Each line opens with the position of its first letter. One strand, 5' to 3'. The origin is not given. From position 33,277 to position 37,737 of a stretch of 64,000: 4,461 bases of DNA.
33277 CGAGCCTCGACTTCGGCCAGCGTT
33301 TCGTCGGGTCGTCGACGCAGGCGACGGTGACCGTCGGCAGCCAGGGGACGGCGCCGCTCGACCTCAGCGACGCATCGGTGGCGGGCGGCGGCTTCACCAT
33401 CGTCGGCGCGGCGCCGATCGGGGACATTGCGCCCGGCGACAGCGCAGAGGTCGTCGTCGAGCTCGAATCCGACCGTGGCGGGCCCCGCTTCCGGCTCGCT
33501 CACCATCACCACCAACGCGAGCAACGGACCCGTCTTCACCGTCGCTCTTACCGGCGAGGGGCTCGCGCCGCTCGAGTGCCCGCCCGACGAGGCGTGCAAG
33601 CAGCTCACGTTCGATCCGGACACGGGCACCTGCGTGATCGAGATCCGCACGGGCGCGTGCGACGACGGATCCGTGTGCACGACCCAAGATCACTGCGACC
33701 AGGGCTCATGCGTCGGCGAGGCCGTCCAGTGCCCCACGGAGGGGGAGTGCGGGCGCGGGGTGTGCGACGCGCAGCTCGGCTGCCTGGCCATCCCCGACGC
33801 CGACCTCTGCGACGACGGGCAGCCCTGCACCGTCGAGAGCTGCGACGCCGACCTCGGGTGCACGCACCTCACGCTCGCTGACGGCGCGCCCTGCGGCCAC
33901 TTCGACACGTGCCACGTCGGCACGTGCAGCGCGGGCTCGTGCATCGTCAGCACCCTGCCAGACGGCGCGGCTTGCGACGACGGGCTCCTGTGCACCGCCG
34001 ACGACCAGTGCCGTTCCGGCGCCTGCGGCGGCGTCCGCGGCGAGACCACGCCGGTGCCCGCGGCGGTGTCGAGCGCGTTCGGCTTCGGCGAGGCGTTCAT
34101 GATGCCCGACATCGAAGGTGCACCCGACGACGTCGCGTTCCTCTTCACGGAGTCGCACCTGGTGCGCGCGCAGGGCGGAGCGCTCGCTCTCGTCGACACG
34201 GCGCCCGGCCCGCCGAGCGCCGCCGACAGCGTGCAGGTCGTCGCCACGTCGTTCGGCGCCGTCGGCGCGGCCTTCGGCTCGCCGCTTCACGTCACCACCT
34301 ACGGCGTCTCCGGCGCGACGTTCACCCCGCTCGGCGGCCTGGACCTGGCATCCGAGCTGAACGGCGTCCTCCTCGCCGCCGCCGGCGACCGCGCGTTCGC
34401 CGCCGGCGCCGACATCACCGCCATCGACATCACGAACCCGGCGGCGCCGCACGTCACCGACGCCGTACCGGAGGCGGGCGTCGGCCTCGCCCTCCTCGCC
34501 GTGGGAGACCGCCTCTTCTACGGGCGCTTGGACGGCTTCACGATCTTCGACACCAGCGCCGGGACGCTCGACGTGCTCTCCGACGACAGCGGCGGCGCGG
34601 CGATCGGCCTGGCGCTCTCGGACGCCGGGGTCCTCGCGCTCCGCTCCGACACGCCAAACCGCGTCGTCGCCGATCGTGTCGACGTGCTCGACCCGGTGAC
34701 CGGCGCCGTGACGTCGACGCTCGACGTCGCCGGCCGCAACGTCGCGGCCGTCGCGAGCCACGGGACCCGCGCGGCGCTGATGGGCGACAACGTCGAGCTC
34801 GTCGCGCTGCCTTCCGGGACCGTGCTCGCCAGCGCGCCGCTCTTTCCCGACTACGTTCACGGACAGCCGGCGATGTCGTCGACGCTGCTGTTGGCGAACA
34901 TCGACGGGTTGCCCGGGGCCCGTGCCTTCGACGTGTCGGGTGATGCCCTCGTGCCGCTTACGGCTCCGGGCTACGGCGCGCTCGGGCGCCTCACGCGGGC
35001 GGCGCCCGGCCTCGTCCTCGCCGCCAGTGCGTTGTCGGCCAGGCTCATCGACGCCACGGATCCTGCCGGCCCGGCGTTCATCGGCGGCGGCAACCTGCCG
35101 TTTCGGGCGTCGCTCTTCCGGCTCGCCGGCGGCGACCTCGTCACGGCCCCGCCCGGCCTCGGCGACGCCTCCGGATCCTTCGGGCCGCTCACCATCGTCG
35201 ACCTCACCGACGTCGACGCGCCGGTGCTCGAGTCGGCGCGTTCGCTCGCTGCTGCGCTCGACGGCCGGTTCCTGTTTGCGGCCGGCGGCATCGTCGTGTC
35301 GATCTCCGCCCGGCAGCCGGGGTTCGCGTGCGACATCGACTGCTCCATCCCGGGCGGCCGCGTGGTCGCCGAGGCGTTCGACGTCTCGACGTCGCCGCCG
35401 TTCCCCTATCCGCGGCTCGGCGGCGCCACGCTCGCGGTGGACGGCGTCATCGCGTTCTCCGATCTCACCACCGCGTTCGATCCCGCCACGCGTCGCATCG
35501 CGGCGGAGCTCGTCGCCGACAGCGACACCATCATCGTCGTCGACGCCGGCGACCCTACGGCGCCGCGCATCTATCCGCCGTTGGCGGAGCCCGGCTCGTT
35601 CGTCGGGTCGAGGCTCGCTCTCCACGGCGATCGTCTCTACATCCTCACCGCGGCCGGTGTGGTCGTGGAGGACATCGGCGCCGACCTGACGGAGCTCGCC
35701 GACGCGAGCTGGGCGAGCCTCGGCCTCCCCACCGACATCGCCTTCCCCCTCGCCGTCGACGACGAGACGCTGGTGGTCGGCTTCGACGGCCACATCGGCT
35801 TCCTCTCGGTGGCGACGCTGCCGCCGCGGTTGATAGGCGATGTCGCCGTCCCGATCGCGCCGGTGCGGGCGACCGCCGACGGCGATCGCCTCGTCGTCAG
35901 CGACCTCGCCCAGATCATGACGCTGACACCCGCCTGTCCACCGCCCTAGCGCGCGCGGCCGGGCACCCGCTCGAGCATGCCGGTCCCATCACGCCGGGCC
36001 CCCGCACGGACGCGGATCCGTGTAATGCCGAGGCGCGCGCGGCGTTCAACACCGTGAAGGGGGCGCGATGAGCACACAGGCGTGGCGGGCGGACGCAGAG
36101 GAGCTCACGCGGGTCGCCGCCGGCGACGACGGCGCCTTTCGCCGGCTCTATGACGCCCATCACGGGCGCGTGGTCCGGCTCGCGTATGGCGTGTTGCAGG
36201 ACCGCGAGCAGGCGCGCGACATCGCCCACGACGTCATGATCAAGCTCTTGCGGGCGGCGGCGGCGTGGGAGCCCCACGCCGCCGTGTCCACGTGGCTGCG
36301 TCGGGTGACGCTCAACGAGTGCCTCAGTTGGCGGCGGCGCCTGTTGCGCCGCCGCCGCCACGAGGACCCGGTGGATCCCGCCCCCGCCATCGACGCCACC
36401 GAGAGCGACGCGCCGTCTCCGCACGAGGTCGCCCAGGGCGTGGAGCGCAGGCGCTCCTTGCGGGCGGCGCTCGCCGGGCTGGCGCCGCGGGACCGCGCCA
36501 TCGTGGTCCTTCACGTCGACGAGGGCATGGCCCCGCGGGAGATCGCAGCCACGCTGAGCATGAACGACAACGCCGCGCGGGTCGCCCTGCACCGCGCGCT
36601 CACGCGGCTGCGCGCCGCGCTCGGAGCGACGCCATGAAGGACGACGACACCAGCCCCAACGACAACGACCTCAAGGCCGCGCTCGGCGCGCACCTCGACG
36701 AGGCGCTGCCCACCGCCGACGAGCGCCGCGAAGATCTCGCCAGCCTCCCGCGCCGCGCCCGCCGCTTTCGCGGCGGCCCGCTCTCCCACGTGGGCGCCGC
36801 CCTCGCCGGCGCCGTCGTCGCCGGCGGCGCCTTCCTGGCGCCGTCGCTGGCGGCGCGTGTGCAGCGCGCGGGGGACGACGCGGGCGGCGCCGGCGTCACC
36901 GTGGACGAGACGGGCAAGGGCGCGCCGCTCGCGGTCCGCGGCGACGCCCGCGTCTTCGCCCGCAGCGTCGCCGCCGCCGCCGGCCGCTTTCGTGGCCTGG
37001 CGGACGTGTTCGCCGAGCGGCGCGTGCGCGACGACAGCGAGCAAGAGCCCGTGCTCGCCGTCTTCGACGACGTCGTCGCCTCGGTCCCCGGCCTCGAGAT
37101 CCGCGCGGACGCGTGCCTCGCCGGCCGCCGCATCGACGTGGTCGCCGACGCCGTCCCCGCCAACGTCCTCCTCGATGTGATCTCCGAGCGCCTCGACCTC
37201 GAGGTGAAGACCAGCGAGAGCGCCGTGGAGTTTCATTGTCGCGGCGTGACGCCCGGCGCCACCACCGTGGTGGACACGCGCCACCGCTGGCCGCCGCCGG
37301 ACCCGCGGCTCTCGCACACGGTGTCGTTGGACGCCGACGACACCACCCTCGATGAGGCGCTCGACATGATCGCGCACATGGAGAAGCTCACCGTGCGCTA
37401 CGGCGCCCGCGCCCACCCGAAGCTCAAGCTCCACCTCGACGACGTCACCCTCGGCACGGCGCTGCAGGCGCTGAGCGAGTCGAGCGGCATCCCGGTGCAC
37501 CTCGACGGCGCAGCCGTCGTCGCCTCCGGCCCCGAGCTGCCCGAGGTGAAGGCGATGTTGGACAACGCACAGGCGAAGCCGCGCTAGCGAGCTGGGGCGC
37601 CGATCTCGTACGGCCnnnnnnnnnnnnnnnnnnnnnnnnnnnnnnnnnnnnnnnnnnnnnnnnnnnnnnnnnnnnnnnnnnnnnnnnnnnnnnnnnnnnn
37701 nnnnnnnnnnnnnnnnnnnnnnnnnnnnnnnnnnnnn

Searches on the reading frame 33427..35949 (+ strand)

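Call 35: search_protein_families(library=pfam, proteins=[window:33427-35949:+], max_evalue=0.01)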
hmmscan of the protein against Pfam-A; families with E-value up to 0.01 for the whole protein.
window:33427-35949:+ (840 aa): 1 family
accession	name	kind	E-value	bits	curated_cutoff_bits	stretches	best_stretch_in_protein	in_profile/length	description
PF00526.23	Dicty_CTDC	-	0.00014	22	27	1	128-148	2-22/24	Dictyostelium (slime mold) repeat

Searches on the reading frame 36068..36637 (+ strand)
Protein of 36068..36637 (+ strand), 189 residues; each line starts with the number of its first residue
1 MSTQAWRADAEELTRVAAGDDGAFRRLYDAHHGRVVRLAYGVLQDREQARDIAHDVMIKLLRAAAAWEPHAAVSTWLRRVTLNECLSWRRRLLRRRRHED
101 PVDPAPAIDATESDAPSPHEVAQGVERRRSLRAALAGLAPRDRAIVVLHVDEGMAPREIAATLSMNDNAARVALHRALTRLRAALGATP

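Call 35: search_protein_families(library=pfam, proteins=[window:36068-36637:+], max_evalue=0.01)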
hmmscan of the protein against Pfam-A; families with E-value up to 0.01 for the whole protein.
window:36068-36637:+ (189 aa): 4 families
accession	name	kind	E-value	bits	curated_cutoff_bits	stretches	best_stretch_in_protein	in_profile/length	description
PF04542.20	Sigma70_r2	-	1.1e-12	48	24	1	27-92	1-68/71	Sigma-70 region 2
PF08281.18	Sigma70_r4_2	-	1.3e-11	44.4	25.7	1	129-181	2-54/54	Sigma-70, region 4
PF04545.22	Sigma70_r4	-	1.1e-06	28.5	24.1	1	134-183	1-50/50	Sigma-70, region 4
PF13384.12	HTH_23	-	0.0073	16.5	24.6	1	141-176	5-40/50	Homeodomain-like domain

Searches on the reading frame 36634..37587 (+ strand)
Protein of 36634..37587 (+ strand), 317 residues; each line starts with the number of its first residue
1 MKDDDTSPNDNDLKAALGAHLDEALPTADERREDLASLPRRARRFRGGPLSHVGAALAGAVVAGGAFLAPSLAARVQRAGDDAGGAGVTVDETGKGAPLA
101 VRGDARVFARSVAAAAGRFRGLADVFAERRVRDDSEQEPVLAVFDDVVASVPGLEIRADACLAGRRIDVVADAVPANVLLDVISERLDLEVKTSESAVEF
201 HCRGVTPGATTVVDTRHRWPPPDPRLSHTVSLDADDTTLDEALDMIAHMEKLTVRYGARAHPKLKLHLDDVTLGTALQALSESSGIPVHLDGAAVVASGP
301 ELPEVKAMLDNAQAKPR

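Call 35: search_protein_families(library=pfam, proteins=[window:36634-37587:+], max_evalue=0.01)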
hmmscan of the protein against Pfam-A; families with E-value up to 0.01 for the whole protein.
window:36634-37587:+ (317 aa): 1 family
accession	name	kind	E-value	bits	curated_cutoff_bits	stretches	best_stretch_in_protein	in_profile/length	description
PF07660.19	STN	-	0.0027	17.9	28.4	0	222-257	8-43/52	Secretin and TonB N terminus short domain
